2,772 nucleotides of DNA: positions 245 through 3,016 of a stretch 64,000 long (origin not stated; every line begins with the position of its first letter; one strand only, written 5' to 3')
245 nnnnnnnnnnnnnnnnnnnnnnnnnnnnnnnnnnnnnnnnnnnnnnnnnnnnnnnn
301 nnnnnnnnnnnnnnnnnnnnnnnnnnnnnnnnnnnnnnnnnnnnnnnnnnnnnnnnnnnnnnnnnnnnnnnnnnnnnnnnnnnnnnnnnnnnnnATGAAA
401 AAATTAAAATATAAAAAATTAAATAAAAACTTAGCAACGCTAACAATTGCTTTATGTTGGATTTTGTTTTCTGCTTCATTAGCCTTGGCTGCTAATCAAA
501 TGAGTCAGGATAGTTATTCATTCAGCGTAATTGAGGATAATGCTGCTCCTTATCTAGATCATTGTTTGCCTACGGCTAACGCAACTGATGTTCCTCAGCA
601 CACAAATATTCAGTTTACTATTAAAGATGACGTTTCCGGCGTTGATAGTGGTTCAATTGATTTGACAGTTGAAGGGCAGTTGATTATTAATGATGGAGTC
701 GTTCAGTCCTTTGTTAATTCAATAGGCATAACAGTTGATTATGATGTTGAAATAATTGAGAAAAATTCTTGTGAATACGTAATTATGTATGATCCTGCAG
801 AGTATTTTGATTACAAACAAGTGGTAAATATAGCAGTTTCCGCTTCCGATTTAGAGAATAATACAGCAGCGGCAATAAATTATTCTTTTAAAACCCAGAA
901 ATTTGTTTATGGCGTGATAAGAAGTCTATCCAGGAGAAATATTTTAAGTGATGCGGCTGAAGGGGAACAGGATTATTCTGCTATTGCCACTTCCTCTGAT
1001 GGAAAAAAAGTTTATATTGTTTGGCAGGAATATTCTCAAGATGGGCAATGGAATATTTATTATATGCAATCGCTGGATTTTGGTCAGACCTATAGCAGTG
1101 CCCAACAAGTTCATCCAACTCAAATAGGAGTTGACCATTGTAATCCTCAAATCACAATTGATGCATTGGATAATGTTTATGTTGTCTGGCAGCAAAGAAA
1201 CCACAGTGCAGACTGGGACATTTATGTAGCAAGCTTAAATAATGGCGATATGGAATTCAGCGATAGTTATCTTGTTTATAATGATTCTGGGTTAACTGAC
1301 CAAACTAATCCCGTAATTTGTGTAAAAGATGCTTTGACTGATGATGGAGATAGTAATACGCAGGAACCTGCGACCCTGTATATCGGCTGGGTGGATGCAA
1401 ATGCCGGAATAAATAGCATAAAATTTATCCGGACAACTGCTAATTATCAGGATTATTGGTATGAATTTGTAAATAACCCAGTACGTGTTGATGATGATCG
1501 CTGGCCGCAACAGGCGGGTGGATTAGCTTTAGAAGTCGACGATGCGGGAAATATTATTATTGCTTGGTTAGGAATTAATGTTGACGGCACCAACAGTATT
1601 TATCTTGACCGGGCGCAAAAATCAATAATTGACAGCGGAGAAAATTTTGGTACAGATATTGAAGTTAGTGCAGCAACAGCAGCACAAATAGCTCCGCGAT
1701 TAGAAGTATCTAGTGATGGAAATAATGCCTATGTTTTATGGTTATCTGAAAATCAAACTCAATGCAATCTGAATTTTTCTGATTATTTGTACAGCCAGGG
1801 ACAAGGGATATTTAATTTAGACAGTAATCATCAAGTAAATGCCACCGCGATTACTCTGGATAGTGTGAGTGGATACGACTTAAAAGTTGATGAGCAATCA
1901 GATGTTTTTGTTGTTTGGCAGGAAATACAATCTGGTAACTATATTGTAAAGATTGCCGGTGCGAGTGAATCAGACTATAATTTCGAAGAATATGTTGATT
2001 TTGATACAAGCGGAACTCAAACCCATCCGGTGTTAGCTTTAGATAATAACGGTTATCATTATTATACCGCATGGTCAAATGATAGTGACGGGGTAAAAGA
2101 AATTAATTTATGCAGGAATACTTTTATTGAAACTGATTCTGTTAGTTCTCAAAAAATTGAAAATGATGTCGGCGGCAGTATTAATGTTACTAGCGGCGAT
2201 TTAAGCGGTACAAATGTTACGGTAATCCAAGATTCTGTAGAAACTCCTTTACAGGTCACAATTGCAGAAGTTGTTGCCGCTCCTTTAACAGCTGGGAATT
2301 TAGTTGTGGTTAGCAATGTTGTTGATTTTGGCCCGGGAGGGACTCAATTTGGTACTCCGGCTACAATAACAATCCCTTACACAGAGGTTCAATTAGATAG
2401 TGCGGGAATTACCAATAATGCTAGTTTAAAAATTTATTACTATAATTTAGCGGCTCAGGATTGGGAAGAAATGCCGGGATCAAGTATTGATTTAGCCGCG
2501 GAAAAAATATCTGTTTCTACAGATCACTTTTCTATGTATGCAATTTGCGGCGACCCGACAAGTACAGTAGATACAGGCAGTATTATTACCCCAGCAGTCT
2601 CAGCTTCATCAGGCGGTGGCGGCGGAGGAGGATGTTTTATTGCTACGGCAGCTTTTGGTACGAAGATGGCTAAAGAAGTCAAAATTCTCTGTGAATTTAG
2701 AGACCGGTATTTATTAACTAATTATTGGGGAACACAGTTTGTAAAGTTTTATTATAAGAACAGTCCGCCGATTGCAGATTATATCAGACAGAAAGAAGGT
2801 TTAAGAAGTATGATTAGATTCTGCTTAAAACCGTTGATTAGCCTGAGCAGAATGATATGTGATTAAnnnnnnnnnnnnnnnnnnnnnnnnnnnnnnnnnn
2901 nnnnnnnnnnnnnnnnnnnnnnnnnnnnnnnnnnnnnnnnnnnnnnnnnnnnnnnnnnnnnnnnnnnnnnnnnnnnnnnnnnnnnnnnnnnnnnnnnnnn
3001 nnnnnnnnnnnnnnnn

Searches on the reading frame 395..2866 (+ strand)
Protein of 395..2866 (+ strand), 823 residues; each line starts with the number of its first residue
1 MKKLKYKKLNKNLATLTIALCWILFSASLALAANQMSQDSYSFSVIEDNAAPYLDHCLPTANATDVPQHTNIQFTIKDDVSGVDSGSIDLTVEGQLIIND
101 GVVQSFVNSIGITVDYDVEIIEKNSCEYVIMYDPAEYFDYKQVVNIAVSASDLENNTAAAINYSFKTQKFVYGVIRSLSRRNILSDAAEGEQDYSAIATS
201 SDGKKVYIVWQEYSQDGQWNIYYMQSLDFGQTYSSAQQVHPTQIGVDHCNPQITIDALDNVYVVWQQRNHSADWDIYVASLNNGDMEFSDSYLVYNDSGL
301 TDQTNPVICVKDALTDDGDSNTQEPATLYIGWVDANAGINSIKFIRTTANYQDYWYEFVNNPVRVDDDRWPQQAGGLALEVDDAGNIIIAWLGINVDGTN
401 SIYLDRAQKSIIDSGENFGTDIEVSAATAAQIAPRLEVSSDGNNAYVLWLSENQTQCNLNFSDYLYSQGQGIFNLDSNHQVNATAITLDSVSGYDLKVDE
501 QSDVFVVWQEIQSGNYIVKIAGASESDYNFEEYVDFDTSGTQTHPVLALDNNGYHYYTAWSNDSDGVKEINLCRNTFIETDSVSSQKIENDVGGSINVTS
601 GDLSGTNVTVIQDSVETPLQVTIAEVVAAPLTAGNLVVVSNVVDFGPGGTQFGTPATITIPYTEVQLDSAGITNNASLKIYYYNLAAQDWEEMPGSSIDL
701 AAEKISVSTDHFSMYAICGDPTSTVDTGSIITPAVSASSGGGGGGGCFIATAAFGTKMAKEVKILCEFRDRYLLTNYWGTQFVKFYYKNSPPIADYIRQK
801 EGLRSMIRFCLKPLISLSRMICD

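Call 3: search_protein_families(library=ncbifam, proteins=[window:395-2866:+], max_evalue=0.01)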
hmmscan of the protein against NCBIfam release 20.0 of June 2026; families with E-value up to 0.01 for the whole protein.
window:395-2866:+ (823 aa): 1 family
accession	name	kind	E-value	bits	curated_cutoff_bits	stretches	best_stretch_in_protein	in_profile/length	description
NF041770.1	CFI_box_CTERM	domain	1.5e-28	98.3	40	1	747-815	1-69/69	CFI-box-CTERM domain-containing protein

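Call 4: search_protein_families(library=pfam, proteins=[window:395-2866:+], max_evalue=0.01)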
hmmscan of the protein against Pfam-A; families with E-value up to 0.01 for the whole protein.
window:395-2866:+ (823 aa): 1 family
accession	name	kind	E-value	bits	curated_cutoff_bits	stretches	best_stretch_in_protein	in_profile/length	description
PF00791.26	ZU5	-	0.0087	16.7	21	0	630-663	48-81/97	ZU5 domain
